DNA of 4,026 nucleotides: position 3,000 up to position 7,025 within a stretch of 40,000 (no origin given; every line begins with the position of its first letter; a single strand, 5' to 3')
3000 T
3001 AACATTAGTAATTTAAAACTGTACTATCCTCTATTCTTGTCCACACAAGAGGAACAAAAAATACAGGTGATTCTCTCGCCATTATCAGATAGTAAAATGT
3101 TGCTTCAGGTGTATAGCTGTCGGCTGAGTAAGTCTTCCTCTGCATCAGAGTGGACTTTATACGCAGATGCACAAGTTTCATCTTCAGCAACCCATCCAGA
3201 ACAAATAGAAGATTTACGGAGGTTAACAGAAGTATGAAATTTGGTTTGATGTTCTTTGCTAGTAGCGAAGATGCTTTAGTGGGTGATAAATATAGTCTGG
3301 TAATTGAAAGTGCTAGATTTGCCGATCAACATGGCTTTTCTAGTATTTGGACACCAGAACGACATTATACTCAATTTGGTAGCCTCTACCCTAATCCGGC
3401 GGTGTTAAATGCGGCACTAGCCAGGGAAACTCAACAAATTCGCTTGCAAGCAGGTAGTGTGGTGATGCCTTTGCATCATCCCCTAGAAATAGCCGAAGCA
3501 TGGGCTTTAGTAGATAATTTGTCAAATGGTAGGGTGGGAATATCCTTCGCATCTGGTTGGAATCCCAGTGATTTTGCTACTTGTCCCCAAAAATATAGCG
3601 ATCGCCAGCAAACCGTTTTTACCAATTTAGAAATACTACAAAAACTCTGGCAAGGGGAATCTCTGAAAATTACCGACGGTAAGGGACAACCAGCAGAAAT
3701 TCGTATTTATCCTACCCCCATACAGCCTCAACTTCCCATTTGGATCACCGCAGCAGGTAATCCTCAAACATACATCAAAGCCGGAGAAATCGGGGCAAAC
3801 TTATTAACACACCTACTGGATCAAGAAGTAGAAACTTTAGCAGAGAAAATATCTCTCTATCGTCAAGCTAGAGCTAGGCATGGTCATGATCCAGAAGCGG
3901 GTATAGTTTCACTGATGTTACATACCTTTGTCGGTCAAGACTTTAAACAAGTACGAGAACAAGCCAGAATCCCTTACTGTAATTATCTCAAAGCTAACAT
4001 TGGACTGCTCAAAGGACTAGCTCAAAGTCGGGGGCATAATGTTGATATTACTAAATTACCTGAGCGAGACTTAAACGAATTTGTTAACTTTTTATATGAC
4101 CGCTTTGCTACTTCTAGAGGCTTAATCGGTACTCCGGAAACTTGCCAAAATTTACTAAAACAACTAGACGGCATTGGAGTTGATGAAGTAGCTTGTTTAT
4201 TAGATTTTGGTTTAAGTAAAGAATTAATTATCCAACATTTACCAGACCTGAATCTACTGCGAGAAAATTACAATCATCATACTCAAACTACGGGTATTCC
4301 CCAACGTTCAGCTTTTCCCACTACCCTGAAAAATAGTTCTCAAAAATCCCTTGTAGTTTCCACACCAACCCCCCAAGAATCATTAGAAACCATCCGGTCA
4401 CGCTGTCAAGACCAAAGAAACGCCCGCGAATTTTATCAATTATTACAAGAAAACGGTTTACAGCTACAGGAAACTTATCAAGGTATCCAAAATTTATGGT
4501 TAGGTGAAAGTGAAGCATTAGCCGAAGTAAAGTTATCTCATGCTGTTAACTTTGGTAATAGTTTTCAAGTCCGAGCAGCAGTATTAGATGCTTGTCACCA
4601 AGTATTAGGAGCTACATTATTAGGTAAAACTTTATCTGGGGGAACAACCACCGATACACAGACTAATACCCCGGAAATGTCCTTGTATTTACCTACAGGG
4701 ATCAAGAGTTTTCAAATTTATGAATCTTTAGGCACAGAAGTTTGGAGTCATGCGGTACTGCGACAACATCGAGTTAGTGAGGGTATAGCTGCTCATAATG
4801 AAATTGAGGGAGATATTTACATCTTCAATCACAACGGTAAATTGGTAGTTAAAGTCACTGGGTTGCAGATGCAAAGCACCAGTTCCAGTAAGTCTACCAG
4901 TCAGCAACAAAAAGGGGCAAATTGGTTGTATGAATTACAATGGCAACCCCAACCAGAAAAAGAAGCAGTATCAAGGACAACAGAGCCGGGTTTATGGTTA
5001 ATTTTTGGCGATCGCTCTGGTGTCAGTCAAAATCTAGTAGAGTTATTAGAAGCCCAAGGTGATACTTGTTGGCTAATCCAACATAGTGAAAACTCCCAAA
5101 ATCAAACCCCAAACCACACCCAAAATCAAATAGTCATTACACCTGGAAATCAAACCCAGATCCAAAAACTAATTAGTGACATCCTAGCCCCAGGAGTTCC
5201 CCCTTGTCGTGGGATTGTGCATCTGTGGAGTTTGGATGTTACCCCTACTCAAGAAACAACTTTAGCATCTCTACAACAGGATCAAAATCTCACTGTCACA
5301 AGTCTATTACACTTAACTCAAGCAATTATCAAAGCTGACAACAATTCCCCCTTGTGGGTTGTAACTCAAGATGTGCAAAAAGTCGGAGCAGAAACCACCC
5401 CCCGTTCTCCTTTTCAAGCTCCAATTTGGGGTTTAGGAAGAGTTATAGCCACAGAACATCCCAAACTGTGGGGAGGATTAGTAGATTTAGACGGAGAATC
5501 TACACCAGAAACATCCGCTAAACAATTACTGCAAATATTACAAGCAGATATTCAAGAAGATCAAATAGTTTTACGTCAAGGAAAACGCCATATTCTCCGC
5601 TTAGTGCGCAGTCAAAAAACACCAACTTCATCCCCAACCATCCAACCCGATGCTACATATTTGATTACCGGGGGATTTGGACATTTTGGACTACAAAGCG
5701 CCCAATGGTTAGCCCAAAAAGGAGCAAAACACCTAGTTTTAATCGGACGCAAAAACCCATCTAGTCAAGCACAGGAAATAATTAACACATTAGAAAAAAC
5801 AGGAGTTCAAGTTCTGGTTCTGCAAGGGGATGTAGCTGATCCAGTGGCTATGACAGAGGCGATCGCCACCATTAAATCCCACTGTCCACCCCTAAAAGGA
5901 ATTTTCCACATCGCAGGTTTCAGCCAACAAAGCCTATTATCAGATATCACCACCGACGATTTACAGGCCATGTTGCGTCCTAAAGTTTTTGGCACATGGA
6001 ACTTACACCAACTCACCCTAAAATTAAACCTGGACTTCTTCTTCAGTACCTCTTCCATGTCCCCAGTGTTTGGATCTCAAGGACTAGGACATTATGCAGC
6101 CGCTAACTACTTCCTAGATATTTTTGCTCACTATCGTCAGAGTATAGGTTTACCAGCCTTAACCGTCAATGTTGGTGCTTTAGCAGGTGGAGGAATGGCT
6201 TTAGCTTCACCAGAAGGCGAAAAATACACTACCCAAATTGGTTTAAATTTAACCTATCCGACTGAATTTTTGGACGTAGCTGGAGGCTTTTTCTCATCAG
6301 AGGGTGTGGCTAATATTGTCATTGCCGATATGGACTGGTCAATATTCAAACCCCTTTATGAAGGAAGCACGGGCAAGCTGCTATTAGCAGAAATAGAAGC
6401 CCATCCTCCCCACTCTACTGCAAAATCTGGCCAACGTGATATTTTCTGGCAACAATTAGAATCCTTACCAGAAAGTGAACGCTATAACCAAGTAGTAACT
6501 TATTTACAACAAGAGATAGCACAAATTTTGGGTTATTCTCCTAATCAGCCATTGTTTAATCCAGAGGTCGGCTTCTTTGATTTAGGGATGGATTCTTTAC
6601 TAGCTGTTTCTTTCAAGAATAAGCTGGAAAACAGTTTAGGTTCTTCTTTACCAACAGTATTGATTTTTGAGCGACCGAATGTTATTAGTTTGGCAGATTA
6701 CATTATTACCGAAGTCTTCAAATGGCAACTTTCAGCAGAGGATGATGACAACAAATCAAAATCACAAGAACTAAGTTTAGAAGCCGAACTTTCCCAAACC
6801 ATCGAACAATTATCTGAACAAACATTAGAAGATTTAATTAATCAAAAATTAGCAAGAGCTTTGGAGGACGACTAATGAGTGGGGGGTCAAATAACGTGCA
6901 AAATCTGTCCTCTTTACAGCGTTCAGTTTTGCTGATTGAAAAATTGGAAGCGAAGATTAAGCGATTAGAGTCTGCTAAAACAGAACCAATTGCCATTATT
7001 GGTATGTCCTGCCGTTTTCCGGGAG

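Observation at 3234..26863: Three paralogous LLM monooxygenase domains in three different positions of one assembly line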

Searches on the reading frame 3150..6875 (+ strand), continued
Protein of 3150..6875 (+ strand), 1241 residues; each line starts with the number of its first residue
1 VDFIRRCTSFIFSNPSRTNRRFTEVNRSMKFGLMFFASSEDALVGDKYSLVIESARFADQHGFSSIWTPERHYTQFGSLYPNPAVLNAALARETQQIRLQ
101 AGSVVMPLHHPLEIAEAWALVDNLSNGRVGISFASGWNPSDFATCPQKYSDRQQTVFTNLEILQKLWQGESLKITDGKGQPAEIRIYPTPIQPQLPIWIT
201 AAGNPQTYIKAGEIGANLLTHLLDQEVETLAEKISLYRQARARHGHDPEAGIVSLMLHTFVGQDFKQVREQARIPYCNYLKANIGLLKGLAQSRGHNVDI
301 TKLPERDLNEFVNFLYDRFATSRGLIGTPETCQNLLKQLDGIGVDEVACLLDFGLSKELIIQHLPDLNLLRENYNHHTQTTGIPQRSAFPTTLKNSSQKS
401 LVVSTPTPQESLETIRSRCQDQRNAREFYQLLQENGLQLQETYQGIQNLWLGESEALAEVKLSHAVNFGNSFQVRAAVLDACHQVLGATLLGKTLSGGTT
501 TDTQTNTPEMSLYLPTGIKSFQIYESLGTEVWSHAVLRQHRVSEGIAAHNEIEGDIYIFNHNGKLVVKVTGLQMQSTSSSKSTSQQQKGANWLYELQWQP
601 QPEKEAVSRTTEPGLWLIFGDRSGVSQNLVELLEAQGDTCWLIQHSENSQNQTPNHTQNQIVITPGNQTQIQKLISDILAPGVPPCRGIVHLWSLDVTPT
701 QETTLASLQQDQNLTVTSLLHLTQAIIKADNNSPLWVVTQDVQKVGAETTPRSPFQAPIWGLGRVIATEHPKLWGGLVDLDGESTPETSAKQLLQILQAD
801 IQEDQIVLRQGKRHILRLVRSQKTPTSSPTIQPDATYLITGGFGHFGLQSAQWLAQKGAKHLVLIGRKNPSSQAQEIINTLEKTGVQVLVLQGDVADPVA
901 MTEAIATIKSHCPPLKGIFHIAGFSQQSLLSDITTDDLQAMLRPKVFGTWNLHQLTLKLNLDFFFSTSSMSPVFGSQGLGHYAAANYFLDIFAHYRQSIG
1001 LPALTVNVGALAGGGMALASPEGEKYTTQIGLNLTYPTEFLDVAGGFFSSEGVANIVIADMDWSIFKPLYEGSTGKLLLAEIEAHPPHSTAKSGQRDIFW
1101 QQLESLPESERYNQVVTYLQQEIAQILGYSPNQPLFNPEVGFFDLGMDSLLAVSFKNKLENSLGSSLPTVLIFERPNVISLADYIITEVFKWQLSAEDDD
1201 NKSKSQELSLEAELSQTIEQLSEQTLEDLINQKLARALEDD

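Call 75: find_encoding_contigs(protein=P0069, flank=8000, max_places=1)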
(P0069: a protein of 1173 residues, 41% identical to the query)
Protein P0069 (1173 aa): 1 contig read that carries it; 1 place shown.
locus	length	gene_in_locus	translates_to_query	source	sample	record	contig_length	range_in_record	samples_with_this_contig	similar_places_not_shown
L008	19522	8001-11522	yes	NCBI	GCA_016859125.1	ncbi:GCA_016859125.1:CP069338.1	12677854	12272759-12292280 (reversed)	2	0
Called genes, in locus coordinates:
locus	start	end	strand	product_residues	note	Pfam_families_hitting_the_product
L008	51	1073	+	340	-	PF00355:Rieske, PF19112:VanA_C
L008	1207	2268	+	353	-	PF02423:OCD_Mu_crystall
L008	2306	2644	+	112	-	PF08734:GYD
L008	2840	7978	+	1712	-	PF00501:AMP-binding, PF23024:AMP-dom_DIP2-like, PF00550:PP-binding, PF00109:ketoacyl-synt, PF02801:Ketoacyl-synt_C, PF16197:KAsynt_C_assoc, PF22336:RhiE-like_linker, PF22621:CurL-like_PKS_C, +3 more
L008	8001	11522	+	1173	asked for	PF00296:Bac_luciferase, PF14765:PS-DH, PF22953:SpnB_Rossmann, PF21394:Beta-ketacyl_N, PF08659:KR, PF00550:PP-binding, PF23297:ACP_SdgA_C (weak)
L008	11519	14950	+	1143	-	PF18563:TubC_N, PF00668:Condensation, PF00501:AMP-binding, PF13193:AMP-binding_C, PF00550:PP-binding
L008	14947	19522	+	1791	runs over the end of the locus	PF18563:TubC_N, PF00668:Condensation, PF00501:AMP-binding, PF00296:Bac_luciferase, PF00501:AMP-binding, PF13193:AMP-binding_C, PF00550:PP-binding, PF00975:Thioesterase, +1 more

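Call 76: find_encoding_contigs(protein=P0046, flank=8000, max_places=1)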
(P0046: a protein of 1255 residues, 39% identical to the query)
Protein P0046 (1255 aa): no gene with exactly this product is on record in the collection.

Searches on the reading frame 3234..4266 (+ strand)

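Call 7: search_protein_families(library=ncbifam, proteins=[window:3234-4266:+], max_evalue=0.001)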
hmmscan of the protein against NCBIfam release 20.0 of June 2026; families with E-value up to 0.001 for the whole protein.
window:3234-4266:+ (344 aa): 29 families (the best 25 are shown)
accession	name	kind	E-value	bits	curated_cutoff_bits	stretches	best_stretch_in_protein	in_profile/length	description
TIGR04020.1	seco_metab_LLM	subfamily_domain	1.8e-147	491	244.45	1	3-342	1-340/341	MupA/Atu3671 family FMN-dependent luciferase-like monooxygenase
TIGR03619.1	F420_Rv2161c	subfamily_domain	4.8e-32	111.5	166.9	1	26-242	3-230/247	TIGR03619 family F420-dependent LLM class oxidoreductase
TIGR03858.1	LLM_2I7G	subfamily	3.9e-27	95.1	462.25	1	22-261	27-264/337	Atu2307/SP_0267 family LLM class monooxygenase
TIGR04027.1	LLM_KPN_01858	hypoth_equivalog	5e-27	94.7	412.9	1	12-190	11-181/326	putative FMN-dependent luciferase-like monooxygenase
TIGR03571.1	lucif_BA3436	subfamily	5.5e-26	91.5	303.9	1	21-229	31-241/304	TIGR03571 family LLM class oxidoreductase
NF052254.1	luciferase_Alph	exception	7.5e-20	71.4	600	1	23-333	24-336/354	luciferase subunit alpha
TIGR03558.1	oxido_grp_1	subfamily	1e-19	70.9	166.95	1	23-319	22-303/325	MsnO8 family LLM class oxidoreductase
TIGR03857.1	F420_MSMEG_2249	hypoth_equivalog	1.5e-16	60.5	218.4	1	20-233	13-216/329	TIGR03857 family LLM class F420-dependent oxidoreductase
TIGR04036.1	LLM_CE1758_fam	subfamily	5.9e-16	58.2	479.1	1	21-248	28-255/355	CE1758 family FMN-dependent luciferase-like monooxygenase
TIGR03560.1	F420_Rv1855c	subfamily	2.5e-15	56.9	231.4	1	19-222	11-221/227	TIGR03560 family F420-dependent LLM class oxidoreductase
NF002619.0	PRK02271.1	equivalog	1.3e-14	54.3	276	1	20-321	13-305/329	5,10-methylenetetrahydromethanopterin reductase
TIGR04021.1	LLM_DMSO2_sfnG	equivalog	2.7e-13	50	382.95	1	24-320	31-324/350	dimethylsulfone monooxygenase SfnG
TIGR04465.1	ArgArg_F420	equivalog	2.4e-11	43.3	470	1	23-220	62-259/364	F420-dependent hydroxymycolic acid dehydrogenase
TIGR03621.1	F420_MSMEG_2516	subfamily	3e-11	43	213.15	1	23-178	16-162/295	TIGR03621 family F420-dependent LLM class oxidoreductase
TIGR03842.1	F420_CPS_4043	hypoth_equivalog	6.3e-11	41.9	295.45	1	21-245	13-220/329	TIGR03842 family LLM class F420-dependent oxidoreductase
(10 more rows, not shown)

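Call 38: search_protein_representatives(alignment_id=A1)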
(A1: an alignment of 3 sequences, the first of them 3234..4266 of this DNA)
Query: 3 sequences, 344 profile positions. Proteins with E-value up to 0.001 (for the whole library): 19697; up to 1e-10: 7033; up to 1e-30: 2254. The best 150 are listed.
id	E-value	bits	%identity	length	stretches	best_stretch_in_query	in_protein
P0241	8.0e-279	939.2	-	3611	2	2-343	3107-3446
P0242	5.3e-276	929.9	-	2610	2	2-343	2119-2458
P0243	1.6e-179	612.6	-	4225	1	1-344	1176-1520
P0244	6.0e-171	584.5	-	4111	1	1-344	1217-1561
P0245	8.2e-168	574.1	-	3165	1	2-344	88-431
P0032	4.6e-164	561.8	-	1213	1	1-344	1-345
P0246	1.9e-162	556.5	-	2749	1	1-344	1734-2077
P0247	8.3e-161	551.1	-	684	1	1-344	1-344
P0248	4.1e-159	545.5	-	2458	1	1-343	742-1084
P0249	7.0e-158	541.5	-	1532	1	2-344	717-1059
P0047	8.2e-158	541.3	-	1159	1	1-343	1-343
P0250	2.1e-156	536.6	-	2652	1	1-343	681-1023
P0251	5.7e-155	531.9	-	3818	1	1-344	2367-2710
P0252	7.0e-155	531.6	-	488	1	1-344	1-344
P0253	9.6e-155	531.2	-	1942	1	2-344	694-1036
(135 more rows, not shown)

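Call 54: find_encoding_contigs(protein=P0243, flank=10000, max_places=1)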
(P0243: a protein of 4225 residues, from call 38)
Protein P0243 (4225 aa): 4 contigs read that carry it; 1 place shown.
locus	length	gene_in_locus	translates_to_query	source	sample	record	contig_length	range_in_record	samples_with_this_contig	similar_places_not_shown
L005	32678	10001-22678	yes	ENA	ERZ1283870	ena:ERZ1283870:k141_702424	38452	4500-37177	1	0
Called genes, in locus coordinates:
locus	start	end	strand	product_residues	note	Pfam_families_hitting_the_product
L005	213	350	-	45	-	-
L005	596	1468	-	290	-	PF13621:Cupin_8, PF08007:JmjC_2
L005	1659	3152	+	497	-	PF00501:AMP-binding, PF23024:AMP-dom_DIP2-like, PF23297:ACP_SdgA_C (weak), PF00550:PP-binding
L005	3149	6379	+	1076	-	PF00109:ketoacyl-synt, PF00108:Thiolase_N (faint), PF02801:Ketoacyl-synt_C, PF16197:KAsynt_C_assoc, PF22336:RhiE-like_linker, PF22621:CurL-like_PKS_C, PF00698:Acyl_transf_1, PF21089:PKS_DH_N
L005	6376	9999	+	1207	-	PF00296:Bac_luciferase, PF14765:PS-DH, PF22953:SpnB_Rossmann, PF00106:adh_short, PF08659:KR, PF13561:adh_short_C2 (weak), PF00550:PP-binding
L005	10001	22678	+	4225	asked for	PF00109:ketoacyl-synt, PF02801:Ketoacyl-synt_C, PF16197:KAsynt_C_assoc, PF22336:RhiE-like_linker, PF22621:CurL-like_PKS_C, PF00698:Acyl_transf_1, PF00550:PP-binding, PF00296:Bac_luciferase, +12 more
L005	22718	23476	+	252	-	PF01177:Asp_Glu_race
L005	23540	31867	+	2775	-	PF00668:Condensation, PF00501:AMP-binding, PF13193:AMP-binding_C, PF00550:PP-binding, PF00668:Condensation, PF00501:AMP-binding, PF00296:Bac_luciferase, PF00501:AMP-binding, +3 more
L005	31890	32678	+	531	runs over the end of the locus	PF18456:CmlA_N, PF00753:Lactamase_B (weak), PF13483:Lactamase_B_3, PF12706:Lactamase_B_2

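Call 55: find_encoding_contigs(protein=P0244, flank=10000, max_places=1)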
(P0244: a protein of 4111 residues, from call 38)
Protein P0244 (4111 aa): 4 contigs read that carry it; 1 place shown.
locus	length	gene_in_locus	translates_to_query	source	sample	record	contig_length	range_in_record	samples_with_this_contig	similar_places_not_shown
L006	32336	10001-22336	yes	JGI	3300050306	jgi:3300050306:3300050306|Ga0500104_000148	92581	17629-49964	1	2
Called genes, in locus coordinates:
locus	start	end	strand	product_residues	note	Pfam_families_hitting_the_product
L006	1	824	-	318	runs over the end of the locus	PF08852:DUF1822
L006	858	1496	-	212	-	-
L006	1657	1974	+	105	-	-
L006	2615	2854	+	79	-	-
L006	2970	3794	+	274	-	PF00072:Response_reg, PF00165:HTH_AraC (weak)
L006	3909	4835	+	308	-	PF11300:DUF3102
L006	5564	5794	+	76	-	PF03621:MbtH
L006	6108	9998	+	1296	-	PF00501:AMP-binding, PF23024:AMP-dom_DIP2-like, PF24919:Mug62 (weak), PF02771:Acyl-CoA_dh_N, PF02770:Acyl-CoA_dh_M, PF00441:Acyl-CoA_dh_1, PF08028:Acyl-CoA_dh_2 (weak), PF00550:PP-binding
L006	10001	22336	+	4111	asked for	PF00109:ketoacyl-synt, PF02801:Ketoacyl-synt_C, PF16197:KAsynt_C_assoc, PF22336:RhiE-like_linker, PF22621:CurL-like_PKS_C, PF00698:Acyl_transf_1, PF00550:PP-binding, PF00296:Bac_luciferase, +9 more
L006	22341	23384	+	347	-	PF02668:TauD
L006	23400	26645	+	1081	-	PF00668:Condensation, PF00501:AMP-binding, PF13193:AMP-binding_C, PF00550:PP-binding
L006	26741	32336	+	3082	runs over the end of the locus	PF00668:Condensation, PF00501:AMP-binding, PF13193:AMP-binding_C, PF00550:PP-binding, PF00668:Condensation, PF00501:AMP-binding, PF00550:PP-binding, PF00668:Condensation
